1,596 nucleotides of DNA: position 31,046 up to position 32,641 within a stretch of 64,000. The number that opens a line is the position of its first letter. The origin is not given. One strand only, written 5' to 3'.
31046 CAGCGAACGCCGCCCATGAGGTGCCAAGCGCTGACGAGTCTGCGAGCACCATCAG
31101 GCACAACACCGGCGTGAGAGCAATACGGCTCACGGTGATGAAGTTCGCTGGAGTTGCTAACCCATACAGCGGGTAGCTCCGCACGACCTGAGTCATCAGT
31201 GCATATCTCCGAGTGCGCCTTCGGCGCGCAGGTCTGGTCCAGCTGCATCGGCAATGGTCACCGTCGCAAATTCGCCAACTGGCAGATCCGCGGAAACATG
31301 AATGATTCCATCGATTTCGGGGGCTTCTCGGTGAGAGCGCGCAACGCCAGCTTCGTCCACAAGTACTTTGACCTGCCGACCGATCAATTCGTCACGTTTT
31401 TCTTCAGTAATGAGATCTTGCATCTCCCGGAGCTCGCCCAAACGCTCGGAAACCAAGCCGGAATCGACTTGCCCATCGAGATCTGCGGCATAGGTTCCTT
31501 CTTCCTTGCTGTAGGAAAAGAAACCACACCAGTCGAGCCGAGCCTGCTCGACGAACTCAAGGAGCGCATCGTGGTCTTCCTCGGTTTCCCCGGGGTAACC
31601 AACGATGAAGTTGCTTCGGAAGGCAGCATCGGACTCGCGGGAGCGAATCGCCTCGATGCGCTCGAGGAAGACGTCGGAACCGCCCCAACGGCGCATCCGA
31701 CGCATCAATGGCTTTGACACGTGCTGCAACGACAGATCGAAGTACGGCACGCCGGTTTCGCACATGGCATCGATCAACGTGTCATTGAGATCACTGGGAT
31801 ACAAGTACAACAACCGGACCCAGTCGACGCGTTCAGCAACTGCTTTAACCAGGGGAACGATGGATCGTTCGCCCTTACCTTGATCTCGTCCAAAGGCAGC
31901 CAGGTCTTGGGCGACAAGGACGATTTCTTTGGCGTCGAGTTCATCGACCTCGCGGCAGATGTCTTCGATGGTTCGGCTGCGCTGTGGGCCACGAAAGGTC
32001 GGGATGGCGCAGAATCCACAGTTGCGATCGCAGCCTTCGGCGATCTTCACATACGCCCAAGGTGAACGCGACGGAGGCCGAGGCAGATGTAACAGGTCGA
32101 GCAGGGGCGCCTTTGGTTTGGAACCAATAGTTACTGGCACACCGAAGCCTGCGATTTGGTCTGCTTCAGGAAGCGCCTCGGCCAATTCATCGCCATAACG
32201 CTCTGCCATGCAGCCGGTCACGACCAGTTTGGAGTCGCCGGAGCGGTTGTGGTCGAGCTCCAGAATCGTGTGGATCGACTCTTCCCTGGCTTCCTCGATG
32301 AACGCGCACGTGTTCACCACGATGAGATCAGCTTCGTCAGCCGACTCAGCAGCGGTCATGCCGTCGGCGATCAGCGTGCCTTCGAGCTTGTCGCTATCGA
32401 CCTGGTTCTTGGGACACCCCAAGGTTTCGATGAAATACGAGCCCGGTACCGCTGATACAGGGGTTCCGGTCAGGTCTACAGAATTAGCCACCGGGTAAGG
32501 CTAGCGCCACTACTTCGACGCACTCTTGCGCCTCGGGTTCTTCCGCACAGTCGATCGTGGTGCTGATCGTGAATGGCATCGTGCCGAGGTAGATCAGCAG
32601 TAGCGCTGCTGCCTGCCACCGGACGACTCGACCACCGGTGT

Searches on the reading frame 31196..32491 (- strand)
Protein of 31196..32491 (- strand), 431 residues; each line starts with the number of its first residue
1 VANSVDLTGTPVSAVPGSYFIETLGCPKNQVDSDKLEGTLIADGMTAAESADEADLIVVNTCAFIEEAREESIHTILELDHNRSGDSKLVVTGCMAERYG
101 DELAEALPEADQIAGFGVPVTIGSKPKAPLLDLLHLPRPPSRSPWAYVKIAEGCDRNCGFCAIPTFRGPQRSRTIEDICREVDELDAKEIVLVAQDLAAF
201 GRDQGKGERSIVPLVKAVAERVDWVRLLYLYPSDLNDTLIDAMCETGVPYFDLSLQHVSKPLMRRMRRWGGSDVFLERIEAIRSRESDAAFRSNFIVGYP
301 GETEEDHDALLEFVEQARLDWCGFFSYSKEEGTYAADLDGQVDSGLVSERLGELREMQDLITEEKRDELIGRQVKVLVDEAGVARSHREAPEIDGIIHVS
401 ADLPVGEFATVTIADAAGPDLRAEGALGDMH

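Call 84: search_protein_families(library=pfam, proteins=[window:31196-32491:-], max_evalue=0.00001)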
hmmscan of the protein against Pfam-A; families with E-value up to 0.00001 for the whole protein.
window:31196-32491:- (431 aa): 3 families
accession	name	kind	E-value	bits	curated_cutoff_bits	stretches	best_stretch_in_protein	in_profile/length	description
PF00919.26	UPF0004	-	1.5e-27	95.9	27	1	19-115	2-98/98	Uncharacterized protein family UPF0004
PF04055.27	Radical_SAM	-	4.6e-20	72.9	29.5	1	149-314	2-166/166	Radical SAM superfamily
PF18693.7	TRAM_2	-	9e-12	45.4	27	1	370-424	1-61/63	TRAM domain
